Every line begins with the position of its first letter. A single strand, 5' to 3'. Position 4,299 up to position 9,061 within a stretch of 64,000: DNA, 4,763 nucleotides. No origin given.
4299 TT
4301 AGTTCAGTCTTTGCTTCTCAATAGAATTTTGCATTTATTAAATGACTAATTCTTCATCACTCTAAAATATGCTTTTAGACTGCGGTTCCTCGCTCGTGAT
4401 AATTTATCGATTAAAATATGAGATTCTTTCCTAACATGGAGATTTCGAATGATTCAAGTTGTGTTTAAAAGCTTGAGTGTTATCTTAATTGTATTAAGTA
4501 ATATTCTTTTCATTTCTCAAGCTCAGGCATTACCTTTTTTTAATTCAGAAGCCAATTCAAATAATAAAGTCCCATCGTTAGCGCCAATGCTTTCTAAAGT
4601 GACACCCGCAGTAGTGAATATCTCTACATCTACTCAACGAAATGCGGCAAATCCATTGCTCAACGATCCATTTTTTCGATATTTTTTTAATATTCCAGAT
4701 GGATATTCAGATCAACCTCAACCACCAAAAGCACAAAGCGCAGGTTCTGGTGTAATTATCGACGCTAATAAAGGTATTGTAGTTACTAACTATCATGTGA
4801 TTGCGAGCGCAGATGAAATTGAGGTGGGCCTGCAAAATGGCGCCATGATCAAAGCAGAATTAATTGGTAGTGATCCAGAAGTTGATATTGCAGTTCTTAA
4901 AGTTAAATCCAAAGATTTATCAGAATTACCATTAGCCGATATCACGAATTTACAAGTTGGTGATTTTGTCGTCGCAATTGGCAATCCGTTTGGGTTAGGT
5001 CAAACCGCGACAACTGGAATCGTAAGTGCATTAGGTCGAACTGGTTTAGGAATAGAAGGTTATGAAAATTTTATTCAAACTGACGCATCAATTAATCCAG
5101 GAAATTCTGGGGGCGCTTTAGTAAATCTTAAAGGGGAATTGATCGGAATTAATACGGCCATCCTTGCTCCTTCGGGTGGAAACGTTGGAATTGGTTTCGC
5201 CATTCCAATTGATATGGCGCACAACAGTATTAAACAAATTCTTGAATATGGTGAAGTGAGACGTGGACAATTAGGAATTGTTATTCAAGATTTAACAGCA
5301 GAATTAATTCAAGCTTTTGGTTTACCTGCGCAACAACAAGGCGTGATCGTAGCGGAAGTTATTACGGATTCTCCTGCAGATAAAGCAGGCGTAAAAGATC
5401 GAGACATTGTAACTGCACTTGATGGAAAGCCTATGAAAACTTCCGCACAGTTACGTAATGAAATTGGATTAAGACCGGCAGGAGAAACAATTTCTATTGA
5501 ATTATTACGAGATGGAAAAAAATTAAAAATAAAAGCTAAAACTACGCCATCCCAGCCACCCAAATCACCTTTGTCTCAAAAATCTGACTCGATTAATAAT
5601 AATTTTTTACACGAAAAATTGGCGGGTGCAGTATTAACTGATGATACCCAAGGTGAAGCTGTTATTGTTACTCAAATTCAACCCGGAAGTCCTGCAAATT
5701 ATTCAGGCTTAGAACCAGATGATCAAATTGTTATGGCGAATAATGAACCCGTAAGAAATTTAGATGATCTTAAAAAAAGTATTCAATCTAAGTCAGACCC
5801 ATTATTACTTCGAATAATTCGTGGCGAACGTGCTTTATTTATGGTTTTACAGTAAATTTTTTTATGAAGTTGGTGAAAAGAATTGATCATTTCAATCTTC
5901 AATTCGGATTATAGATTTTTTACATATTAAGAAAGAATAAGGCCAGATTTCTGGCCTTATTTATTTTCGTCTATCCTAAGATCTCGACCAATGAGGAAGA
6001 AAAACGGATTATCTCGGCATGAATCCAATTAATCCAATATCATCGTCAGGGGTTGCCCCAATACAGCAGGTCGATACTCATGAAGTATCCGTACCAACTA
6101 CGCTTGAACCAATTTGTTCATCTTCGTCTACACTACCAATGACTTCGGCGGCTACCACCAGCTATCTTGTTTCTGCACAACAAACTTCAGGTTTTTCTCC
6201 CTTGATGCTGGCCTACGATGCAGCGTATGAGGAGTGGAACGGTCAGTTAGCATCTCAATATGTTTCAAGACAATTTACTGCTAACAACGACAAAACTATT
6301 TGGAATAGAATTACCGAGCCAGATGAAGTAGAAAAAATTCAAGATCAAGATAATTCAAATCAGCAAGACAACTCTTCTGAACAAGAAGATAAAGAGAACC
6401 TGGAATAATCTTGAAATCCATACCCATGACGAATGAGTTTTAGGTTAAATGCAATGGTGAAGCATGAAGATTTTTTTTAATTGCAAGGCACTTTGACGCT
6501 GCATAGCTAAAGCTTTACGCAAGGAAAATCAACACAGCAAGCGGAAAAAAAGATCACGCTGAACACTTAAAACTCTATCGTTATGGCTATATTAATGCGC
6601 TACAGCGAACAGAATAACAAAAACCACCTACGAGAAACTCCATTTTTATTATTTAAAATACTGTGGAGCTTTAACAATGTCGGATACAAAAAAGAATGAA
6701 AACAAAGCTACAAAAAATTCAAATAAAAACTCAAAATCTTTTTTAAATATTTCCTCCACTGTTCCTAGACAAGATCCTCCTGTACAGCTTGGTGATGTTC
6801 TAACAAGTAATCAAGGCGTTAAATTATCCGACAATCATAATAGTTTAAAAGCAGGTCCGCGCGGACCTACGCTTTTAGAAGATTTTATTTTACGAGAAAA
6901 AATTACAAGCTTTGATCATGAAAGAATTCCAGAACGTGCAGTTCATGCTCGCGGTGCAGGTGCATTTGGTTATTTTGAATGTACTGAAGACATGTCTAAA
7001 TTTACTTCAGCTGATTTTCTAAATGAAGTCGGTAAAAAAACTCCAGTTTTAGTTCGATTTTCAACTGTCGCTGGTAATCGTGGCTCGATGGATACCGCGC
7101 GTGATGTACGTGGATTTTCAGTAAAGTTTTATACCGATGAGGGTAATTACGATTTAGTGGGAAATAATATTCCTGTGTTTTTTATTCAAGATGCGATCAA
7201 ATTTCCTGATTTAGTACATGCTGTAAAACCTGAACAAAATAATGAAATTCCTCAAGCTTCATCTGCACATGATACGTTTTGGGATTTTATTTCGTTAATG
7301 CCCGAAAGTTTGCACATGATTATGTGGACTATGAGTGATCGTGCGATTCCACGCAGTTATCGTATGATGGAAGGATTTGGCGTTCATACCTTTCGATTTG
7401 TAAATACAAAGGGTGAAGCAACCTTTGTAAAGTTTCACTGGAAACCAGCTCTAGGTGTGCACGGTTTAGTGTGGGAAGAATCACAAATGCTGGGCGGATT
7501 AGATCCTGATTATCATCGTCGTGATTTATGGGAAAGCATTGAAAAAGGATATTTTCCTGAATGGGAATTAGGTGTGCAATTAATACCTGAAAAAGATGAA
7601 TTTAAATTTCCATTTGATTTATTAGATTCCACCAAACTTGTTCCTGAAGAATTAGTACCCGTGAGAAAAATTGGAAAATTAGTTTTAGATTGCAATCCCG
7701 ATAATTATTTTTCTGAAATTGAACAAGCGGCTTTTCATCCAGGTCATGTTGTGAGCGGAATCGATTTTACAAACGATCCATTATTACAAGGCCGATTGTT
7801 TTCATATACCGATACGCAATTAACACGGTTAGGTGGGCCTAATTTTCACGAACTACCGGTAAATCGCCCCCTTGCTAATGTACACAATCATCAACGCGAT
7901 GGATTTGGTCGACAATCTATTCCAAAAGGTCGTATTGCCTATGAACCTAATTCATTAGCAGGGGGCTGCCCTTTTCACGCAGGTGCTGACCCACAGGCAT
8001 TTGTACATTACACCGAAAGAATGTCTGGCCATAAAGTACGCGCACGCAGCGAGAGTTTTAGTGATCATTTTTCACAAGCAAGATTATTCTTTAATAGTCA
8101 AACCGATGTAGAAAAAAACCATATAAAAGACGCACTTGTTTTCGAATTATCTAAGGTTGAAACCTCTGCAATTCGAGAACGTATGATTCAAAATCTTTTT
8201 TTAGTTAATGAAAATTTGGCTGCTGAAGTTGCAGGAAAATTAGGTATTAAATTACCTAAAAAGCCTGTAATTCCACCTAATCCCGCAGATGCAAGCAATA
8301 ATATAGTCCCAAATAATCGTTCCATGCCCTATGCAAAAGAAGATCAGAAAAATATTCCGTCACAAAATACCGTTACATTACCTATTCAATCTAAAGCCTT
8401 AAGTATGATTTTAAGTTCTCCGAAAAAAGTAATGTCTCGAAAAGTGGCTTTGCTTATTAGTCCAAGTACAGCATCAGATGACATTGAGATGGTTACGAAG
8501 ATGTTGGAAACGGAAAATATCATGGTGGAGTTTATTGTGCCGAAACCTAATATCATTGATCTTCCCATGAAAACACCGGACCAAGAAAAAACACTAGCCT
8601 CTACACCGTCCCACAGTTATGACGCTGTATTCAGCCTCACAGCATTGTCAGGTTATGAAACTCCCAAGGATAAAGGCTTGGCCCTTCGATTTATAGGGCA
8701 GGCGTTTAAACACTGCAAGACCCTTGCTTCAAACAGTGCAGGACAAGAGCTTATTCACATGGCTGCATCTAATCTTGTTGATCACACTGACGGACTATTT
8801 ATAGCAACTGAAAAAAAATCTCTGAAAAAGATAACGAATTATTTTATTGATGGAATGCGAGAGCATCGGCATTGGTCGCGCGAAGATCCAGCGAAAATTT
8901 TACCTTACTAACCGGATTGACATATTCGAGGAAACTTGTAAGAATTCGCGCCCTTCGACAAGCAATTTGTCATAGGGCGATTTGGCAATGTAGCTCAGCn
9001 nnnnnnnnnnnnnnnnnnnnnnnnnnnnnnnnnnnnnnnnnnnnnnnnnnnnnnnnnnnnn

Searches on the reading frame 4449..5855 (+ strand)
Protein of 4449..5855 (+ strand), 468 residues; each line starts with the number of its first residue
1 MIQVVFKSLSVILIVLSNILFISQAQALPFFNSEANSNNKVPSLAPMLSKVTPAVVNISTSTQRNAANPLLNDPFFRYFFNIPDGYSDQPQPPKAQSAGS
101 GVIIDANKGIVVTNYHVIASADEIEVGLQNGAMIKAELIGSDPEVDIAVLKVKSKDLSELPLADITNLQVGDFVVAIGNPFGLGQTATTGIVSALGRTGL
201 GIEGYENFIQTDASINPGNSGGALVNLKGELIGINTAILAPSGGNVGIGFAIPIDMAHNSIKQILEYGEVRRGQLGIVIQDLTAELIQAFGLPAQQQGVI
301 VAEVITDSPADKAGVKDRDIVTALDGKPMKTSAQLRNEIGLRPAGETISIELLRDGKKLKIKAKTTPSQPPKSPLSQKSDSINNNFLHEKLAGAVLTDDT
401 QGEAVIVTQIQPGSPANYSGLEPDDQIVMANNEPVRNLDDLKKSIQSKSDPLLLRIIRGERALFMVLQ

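Call 52: search_protein_families(library=ncbifam, proteins=[window:4449-5855:+], max_evalue=0.00001)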
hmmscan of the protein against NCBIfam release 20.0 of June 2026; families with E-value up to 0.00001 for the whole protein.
window:4449-5855:+ (468 aa): 22 families
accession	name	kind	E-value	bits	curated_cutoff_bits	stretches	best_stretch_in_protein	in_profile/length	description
TIGR02037.1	degP_htrA_DO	subfamily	2.5e-140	468.2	416.2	1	43-466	2-433/434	Do family serine endopeptidase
NF007526.1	PRK10139.1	equivalog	1.8e-131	439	756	1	23-467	21-455/456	serine endoprotease DegQ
NF008189.1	PRK10942.1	equivalog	4.6e-125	417.8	720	1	12-468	9-477/477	serine endoprotease DegP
NF041521.1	HhoA_HhoB_HtrA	equivalog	8.7e-90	301.4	450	1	47-366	6-332/335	HhoA/HhoB/HtrA family serine endopeptidase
TIGR02038.1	protease_degS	equivalog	1.9e-83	280.5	422.95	1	6-362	5-343/351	outer membrane-stress sensor serine endopeptidase DegS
NF008147.1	PRK10898.1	equivalog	6.5e-76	255.8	408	1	94-362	75-344/352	outer membrane-stress sensor serine endopeptidase DegS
NF047968.1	SerProtHtrA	equivalog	1.8e-71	241.4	470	1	94-363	84-355/357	serine protease HtrA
NF040960.1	MamE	equivalog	1.7e-57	195.4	800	2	50-261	79-290/659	magnetosome formation protease MamE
NF053637.1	SerProtHtrAspr2045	equivalog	3.4e-49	167.8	650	1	47-366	65-387/394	serine protease HtrA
NF050055.1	SerProtHtrAMycob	equivalog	9e-49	166.7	800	1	94-367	224-500/502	serine protease HtrA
NF040961.1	MamO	equivalog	6.5e-21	74.3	800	1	48-270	79-272/648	magnetosome protein MamO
NF033740.0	MarP_fam_protase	equivalog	1.9e-20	73.2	250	1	95-264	209-377/390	MarP family serine protease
NF041199.1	trx7_PDZ_seleno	equivalog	3.6e-15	55.8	300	1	274-364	294-389/390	Trx7/PDZ domain-containing (seleno)protein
TIGR00225.1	prc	subfamily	3.7e-10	39.4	218.6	0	295-365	60-131/335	C-terminal processing peptidase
TIGR00054.1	TIGR00054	equivalog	6e-10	38.5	147.55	0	298-362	203-266/421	RIP metalloprotease RseP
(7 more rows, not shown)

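Call 55: find_related_loci(query=window:4449-5855:+, collection=genome_contigs, flank=1000)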
Query window:4449-5855:+ (468 aa) in genome_contigs; peptide patterns used: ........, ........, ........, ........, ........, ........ (x = any residue, [..] = any of these).
599 stretches matched a pattern (row limit reached: there are more); 557 encode a relative of the query (tblastn E <= 1e-3); the best 80 are kept; 80 distinct loci.
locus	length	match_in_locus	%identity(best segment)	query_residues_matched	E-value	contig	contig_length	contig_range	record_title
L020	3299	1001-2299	60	22-468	1e-167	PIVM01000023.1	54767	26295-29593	MAG: Gammaproteobacteria bacterium isolate Glo_5 GloG15_CONTIG515, whole genome shotgun sequence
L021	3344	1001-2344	56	5-468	4e-163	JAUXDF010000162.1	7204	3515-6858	MAG: Spongiibacteraceae bacterium isolate CSMAG_2844 CSMAG_2844_k119_1710349_length_7204_cov_10.9435, whole genome shotg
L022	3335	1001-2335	56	13-468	1e-161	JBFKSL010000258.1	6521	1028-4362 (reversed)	MAG: Ketobacter sp. isolate Mix_sand23.2022.09.D.44 k141_765822_length_6521_cov_7.0000, whole genome shotgun sequence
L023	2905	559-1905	56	6-468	5e-167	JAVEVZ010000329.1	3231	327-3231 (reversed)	MAG: Spongiibacteraceae bacterium isolate BF4_133 NODE_122972_length_3231_cov_2.693299_Biofilm4, whole genome shotgun se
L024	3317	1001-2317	55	19-468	3e-159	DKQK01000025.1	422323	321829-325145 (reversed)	MAG TPA_asm: Gammaproteobacteria bacterium UBA7310 UBA7310_contig_478, whole genome shotgun sequence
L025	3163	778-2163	55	9-468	1e-161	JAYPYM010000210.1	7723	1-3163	MAG: Gammaproteobacteria bacterium isolate 139587_S188_concoct_bins.tsv.170 NODE_9385_length_7723_cov_4.141106, whole ge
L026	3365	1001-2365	57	6-468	1e-158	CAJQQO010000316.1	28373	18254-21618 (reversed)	MAG: uncultured Pseudomonadales bacterium isolate 3_20180511_Bin_20180511_Bin_6 genome assembly, contig: c_000013423676,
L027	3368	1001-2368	56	1-468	2e-158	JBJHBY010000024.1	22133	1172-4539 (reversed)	MAG: Gammaproteobacteria bacterium isolate SF2967_J5348.metabat2_refined.067_sub NODE_2270_length_22133_cov_1.209761, wh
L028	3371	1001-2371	58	2-468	6e-158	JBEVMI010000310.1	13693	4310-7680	MAG: Spongiibacteraceae bacterium isolate T4R3BO_autometa_bin_0010 T4R3BO_autometa_bin_0010_k133_1943677, whole genome s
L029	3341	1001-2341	56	11-468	5e-160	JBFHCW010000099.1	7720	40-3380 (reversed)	MAG: Litorivivens sp. isolate Mix_sand07.2021.05.D.14 k141_816242_length_7720_cov_38.6387, whole genome shotgun sequence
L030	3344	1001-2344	54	7-468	6e-158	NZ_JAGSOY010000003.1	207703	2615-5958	Zooshikella harenae strain WH53 3, whole genome shotgun sequence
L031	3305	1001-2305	57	25-468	9e-158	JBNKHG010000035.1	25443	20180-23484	MAG: Cellvibrionaceae bacterium isolate E1E2.bin.1.orig k141_1026127, whole genome shotgun sequence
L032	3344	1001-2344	54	7-468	1e-157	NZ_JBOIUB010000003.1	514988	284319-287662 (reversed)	Zooshikella sp. RANM57 NODE_3_length_514988_cov_15.939654, whole genome shotgun sequence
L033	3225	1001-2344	56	15-468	3e-160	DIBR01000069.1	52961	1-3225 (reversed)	MAG TPA_asm: Spongiibacteraceae bacterium UBA5047 UBA5047_contig_3996, whole genome shotgun sequence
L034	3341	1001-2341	57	11-468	7e-158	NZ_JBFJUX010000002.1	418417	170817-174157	MAG: Litorivivens sp. isolate Mix_sand19.2022.05.D.7 k141_811889_length_418417_cov_125.1794, whole genome shotgun sequen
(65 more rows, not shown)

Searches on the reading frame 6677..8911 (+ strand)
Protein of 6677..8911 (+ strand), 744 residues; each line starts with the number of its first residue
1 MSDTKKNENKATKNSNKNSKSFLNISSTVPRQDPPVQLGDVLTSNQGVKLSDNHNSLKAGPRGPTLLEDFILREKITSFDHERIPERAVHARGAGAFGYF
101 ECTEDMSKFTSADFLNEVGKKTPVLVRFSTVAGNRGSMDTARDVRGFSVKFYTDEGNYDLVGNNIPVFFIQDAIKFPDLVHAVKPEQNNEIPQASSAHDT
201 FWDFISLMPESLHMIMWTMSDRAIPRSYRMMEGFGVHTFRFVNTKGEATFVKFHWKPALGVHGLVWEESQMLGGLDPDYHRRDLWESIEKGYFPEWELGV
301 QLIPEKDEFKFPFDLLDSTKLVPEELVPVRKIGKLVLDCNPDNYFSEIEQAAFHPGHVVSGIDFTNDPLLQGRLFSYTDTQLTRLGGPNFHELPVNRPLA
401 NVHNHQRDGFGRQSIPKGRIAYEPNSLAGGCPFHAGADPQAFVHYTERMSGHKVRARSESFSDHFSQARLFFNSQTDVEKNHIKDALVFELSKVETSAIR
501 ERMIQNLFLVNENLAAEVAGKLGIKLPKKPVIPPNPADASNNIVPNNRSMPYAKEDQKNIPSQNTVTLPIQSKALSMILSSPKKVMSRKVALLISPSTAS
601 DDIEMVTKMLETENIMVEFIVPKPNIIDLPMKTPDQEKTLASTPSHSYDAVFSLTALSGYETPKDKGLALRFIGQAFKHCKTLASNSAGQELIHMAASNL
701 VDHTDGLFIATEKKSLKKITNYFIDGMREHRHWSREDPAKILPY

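Call 52: search_protein_families(library=ncbifam, proteins=[window:6677-8911:+], max_evalue=0.00001)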
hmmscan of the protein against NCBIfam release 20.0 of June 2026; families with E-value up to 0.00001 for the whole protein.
window:6677-8911:+ (744 aa): 1 family
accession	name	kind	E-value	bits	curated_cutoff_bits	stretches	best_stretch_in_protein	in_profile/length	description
NF008422.0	PRK11249.1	equivalog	2.8e-293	975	1102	2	38-536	73-573/752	catalase HPII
